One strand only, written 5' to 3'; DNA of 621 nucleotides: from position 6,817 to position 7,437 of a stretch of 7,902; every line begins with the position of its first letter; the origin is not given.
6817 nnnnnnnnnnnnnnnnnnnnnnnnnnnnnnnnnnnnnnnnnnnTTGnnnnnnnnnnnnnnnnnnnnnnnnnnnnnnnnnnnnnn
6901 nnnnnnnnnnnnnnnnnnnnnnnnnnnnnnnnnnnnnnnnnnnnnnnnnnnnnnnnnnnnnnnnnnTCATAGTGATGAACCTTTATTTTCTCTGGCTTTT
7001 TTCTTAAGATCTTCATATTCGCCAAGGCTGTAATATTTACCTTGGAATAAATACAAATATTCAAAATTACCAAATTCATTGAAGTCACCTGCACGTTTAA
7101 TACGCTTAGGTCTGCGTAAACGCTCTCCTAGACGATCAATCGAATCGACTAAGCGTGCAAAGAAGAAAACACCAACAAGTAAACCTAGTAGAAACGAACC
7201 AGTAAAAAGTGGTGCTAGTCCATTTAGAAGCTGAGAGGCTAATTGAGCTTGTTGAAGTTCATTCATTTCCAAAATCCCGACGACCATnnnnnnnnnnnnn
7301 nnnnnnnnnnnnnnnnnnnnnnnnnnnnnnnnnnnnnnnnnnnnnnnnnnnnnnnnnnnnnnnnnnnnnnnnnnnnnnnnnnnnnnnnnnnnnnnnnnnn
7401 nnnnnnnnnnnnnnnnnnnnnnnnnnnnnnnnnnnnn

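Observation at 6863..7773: Translationally coupled four-gene block (ZnF32 / P-loop139 / TM99 / ZnF35) in the slot where Ff phages carry genes VII and IX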

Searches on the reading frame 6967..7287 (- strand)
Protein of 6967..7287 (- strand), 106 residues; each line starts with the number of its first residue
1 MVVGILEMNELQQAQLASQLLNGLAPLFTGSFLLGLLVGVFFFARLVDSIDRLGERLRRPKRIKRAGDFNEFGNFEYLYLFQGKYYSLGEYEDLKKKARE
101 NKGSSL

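Call 4: search_protein_families(library=pfam, proteins=[window:6967-7287:-], max_evalue=1)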
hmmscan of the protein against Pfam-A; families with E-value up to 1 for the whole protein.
window:6967-7287:- (106 aa): 2 families
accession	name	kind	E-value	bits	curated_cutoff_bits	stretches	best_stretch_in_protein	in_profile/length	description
PF12966.13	AtpR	-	0.021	15.7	26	1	29-53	4-28/86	N-ATPase, AtpR subunit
PF09835.14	DUF2062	-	0.032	14.6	27.4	1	7-43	95-131/147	Uncharacterized protein conserved in bacteria (DUF2062)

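Call 5: search_protein_families(library=phrogs, proteins=[window:6967-7287:-], max_evalue=0.1)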
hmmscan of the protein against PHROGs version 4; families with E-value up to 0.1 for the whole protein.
window:6967-7287:- (106 aa): 2 families
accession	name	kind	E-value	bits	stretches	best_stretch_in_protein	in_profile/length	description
phrog_35398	-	unknown function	0.0022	19.4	1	27-101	13-79/86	-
phrog_14003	-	unknown function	0.079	13.8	0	52-95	46-90/137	-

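Call 48: find_homologous_proteins(query=A4, max_evalue=1)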
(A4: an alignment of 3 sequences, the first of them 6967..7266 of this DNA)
Query A4 (3 sequences) (99 aa, profile of the alignment): 36 proteins with E <= 1 among 249 candidates.
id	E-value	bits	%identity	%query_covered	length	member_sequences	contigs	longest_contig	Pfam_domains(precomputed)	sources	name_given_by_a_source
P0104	4.3e-44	167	36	44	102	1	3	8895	-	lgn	-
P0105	4.3e-40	154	28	58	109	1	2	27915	-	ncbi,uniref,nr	ncbi:hypothetical protein [Acinetobacter bereziniae]|uniref:hypothetical protein n=1 Tax=Acinetobact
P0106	1.0e-38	149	36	44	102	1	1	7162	-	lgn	-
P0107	2.4e-37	145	41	44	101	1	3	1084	-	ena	-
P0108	9.6e-36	140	27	49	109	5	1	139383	-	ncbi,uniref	ncbi:hypothetical protein ACG9ZL_14010 [Acinetobacter sp. ULE_I057]|uniref:hypothetical protein n=1 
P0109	1.9e-35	139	31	49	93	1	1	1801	-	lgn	-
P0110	3.3e-35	138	60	10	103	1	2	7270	-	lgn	-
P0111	2.5e-34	135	60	10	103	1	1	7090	-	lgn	-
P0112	3.6e-33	132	60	10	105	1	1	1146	-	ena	-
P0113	8.4e-33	130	27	49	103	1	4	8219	-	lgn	-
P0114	1.3e-32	130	27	59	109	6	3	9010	-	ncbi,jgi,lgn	jgi:hypothetical protein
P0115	1.6e-31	126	27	49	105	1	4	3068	-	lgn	-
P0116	2.1e-30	123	32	41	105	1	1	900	-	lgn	-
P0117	1.1e-29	120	100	100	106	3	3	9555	-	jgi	-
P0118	5.9e-27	112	90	83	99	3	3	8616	-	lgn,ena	-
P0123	1.8e-20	91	62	100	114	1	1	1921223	-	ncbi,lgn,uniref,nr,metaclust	ncbi:hypothetical protein [Acinetobacter gyllenbergii]|uniref:hypothetical protein n=1 Tax=Acinetoba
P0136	1.3e-13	69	57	93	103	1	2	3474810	-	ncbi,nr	ncbi:hypothetical protein DX910_13585 [Acinetobacter haemolyticus]|nr:hypothetical protein DX910_135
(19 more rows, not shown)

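Call 49: find_encoding_contigs(protein=P0118, flank=9000, max_places=2)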
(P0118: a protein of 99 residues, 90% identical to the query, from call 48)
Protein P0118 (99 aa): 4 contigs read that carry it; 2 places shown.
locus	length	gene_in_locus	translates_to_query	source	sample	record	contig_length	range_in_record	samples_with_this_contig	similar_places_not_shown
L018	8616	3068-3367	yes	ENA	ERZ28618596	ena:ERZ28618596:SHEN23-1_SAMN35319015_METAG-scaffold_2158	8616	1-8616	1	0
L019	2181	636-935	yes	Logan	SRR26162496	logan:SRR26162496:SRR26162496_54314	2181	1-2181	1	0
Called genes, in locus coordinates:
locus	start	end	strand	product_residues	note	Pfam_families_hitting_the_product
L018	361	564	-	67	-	-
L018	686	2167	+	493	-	PF05144:Phage_CRI, PF05155:G2P_X_C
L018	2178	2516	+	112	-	-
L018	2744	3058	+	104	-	-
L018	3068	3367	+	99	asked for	-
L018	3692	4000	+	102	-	-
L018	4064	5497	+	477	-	-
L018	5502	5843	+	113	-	-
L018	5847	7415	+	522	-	PF05707:Zot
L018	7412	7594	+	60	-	-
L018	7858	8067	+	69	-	-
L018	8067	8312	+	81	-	-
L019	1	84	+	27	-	?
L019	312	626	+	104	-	-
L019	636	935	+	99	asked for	-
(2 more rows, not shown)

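Call 50: find_encoding_contigs(protein=P0123, flank=9000, max_places=1)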
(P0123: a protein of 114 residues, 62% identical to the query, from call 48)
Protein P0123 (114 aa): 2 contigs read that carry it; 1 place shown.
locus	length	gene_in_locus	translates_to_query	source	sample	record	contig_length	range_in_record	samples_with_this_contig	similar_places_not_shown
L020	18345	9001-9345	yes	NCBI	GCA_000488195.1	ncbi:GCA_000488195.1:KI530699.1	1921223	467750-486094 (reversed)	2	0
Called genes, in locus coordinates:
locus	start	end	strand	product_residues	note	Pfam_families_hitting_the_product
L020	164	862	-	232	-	PF02525:Flavodoxin_2, PF03358:FMN_red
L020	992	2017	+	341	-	PF12625:Arabinose_bd, PF13384:HTH_23 (faint), PF12833:HTH_18, PF00165:HTH_AraC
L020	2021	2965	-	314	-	PF01148:CTP_transf_1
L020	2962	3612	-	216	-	PF01553:Acyltransferase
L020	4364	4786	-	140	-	-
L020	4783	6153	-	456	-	PF00782:DSPc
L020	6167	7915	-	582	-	PF00561:Abhydrolase_1, PF12146:Hydrolase_4, PF12697:Abhydrolase_6 (weak), PF12147:Methyltransf_20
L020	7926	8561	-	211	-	PF01066:CDP-OH_P_transf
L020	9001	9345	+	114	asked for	-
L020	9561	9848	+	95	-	-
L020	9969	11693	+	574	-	-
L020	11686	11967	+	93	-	PF10734:DUF2523 (weak)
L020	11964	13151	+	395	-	PF05707:Zot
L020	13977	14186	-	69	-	-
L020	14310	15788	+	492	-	PF05144:Phage_CRI, PF05155:G2P_X_C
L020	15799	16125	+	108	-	-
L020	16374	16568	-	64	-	-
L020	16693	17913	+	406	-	PF05144:Phage_CRI, PF05155:G2P_X_C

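Call 51: find_encoding_contigs(protein=P0136, flank=9000, max_places=1)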
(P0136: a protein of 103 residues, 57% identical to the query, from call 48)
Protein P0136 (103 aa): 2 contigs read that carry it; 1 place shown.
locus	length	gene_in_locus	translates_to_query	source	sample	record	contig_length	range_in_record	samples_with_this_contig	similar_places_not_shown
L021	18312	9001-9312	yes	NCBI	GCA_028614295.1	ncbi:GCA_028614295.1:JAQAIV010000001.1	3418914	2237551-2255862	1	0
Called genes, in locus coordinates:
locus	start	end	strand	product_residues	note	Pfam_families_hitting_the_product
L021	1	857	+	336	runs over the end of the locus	PF07669:Eco57I (weak), PF05175:MTS, PF13489:Methyltransf_23 (weak), PF06325:PrmA, PF13847:Methyltransf_31, PF08241:Methyltransf_11 (faint), PF08242:Methyltransf_12 (faint), PF13649:Methyltransf_25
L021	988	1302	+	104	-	PF01264:Chorismate_synt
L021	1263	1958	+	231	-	PF01264:Chorismate_synt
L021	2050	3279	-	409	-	PF00990:GGDEF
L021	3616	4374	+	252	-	PF03070:TENA_THI-4, PF14518:Haem_oxygenas_2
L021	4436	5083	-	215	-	PF02525:Flavodoxin_2, PF03358:FMN_red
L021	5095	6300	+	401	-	PF12625:Arabinose_bd, PF12833:HTH_18, PF00165:HTH_AraC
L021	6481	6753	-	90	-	-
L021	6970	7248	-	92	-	-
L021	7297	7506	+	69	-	-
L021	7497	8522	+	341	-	PF05144:Phage_CRI, PF05155:G2P_X_C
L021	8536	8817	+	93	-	-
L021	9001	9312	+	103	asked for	-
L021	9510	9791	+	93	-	-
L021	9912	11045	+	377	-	-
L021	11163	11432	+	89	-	-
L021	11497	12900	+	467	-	PF05707:Zot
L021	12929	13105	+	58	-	-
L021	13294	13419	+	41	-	-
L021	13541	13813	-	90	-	-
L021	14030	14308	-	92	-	-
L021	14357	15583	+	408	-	PF05144:Phage_CRI, PF05155:G2P_X_C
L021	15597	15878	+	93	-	-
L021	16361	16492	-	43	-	-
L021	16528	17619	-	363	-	PF05707:Zot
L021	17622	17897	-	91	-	-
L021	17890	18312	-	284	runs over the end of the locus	PF05616:Neisseria_TspB (weak)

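Call 63: search_protein_families(library=padloc, proteins=[window:6967-7266:-, L018:2744-3058:+], max_evalue=0.1)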
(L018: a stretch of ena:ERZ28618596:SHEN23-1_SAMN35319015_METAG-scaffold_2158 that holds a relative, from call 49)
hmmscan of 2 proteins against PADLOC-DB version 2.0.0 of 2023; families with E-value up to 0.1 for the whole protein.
window:6967-7266:- (99 aa): 0 families

L018:2744-3058:+ (104 aa): 0 families

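Call 64: search_protein_families(library=ncbifam, proteins=[window:6967-7266:-, L018:2744-3058:+], max_evalue=0.1)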
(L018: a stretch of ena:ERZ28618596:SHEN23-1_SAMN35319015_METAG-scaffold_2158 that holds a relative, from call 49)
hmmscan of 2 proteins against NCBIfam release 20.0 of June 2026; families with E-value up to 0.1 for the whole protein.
window:6967-7266:- (99 aa): 0 families

L018:2744-3058:+ (104 aa): 1 family
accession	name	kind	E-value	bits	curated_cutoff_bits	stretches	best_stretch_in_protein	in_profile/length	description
NF047953.1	PBSXProtXepA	equivalog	0.094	11.8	400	1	12-69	27-84/279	phage-like element PBSX protein XepA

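Call 89: predict_structure(alignment_id=A7)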
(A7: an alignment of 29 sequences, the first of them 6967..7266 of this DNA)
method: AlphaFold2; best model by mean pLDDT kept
length: 99 residues; sequences in the alignment: 29
mean_pLDDT: 75.8   pTM: 0.33
mean pLDDT of the five models: 75.8, 75.8, 74.5, 73.6, 72.0
residues with pLDDT >= 90: 18; 70-90: 51; 50-70: 16; < 50: 14
segments of 3 or more residues with pLDDT < 50: 57-68
pLDDT, mean of each block of 10 residues (from residue 1): 84 87 95 92 75 50 48 76 84 67
secondary structure, 60 per line:
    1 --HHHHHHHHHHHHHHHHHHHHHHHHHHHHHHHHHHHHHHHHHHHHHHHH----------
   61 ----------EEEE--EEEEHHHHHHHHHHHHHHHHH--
elements in order: H3-50 E71-74 E77-80 H81-97

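Call 92: fold_search(model_id=the predicted structure, library=viral)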
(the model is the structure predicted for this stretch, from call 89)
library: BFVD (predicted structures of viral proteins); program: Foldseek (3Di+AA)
matches with E <= 10: 120; with E <= 0.001: 0
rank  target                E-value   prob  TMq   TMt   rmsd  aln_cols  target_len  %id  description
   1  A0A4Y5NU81            1.2e+00  0.20  0.25  0.11   6.1        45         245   31  Uncharacterized protein [Escherichia phage vB_EcoS_W011D]
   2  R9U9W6                1.2e+00  0.09  0.20  0.10   9.1        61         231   18  (no name in the UniProt tables at hand)
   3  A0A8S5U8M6            1.5e+00  0.20  0.34  0.32  12.4        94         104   15  Uncharacterized protein [Myoviridae sp. ctp7F23]
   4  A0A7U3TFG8            1.7e+00  0.14  0.22  0.45   6.8        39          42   18  (no name in the UniProt tables at hand)
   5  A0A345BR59            2.0e+00  0.09  0.26  0.26  15.8        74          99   18  (no name in the UniProt tables at hand)
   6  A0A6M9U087            2.2e+00  0.06  0.20  0.06  14.8        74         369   16  Uncharacterized protein [Drosophila-associated filamentous virus]
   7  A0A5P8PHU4            2.3e+00  0.21  0.29  0.43   7.2        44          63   23  Lipoprotein [Bacillus phage 000TH010]
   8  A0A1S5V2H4            2.3e+00  0.08  0.18  0.32   6.5        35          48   11  (no name in the UniProt tables at hand)
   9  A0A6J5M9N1            2.5e+00  0.08  0.15  0.35   9.1        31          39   32  Uncharacterized protein [uncultured Caudovirales phage]
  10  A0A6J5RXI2            2.7e+00  0.08  0.18  0.26   2.8        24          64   46  Uncharacterized protein [uncultured Caudovirales phage]
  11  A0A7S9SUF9            2.9e+00  0.08  0.25  0.05   9.0        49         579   14  Uncharacterized protein [Virus NIOZ-UU159]
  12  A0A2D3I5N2            3.4e+00  0.09  0.24  0.25  12.8        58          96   12  ORF1101 [White spot syndrome virus]
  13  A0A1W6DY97            3.7e+00  0.13  0.27  0.37   3.2        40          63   22  Uncharacterized protein [Aeromonas phage phiA8-29]
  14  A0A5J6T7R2            3.7e+00  0.10  0.28  0.39  11.7        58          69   16  (no name in the UniProt tables at hand)
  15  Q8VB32                3.7e+00  0.08  0.23  0.22  10.7        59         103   14  Wsv167 [White spot syndrome virus (isolate Shrimp/China/Tongan/1996)]
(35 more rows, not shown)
